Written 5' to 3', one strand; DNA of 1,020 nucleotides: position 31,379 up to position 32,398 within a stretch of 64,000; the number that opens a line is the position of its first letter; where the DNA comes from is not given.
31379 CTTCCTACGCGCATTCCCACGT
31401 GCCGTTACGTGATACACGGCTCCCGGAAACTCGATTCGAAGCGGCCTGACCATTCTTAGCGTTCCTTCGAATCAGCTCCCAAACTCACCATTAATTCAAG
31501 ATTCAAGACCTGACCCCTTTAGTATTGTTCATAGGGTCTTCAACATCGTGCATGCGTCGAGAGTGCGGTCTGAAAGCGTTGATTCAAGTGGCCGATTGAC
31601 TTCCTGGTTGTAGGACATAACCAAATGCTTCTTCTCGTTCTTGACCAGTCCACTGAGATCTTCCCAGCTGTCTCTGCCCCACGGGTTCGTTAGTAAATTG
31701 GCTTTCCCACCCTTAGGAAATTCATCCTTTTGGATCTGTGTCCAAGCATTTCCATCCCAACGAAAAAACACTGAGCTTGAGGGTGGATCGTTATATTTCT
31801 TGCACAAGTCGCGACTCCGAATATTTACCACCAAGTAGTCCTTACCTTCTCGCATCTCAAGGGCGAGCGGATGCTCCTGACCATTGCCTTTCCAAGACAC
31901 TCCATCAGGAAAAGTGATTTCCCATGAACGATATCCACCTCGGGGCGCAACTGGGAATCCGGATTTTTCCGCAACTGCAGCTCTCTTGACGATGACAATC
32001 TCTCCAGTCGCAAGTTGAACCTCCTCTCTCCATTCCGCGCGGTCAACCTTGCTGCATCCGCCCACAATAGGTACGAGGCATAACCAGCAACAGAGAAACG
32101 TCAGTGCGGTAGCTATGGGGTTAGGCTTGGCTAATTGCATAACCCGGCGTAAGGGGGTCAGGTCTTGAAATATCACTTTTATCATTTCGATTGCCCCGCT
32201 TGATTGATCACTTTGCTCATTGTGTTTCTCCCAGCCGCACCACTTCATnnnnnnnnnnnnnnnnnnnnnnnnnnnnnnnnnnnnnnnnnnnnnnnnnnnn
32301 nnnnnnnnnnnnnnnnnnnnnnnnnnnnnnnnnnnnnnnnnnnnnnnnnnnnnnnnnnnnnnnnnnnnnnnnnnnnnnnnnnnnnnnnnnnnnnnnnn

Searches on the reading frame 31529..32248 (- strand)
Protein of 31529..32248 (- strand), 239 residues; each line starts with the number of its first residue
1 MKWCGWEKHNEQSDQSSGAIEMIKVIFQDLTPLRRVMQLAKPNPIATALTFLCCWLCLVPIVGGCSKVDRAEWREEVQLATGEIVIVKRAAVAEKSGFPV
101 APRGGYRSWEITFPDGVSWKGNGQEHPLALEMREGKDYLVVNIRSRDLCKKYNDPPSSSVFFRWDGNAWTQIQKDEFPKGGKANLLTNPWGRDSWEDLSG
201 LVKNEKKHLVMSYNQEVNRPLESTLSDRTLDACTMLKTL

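Call 5: search_protein_families(library=pfam, proteins=[window:31529-32248:-], max_evalue=0.01)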
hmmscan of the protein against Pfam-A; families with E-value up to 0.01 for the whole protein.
window:31529-32248:- (239 aa): 0 families

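Call 7: search_protein_families(library=ncbifam, proteins=[window:31529-32248:-], max_evalue=0.01)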
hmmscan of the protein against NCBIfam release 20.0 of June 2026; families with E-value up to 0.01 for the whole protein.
window:31529-32248:- (239 aa): 0 families

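Call 74: search_protein_families(library=padloc, proteins=[window:31529-32248:-], max_evalue=0.01)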
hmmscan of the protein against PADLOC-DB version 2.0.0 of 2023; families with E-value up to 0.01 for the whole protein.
window:31529-32248:- (239 aa): 0 families
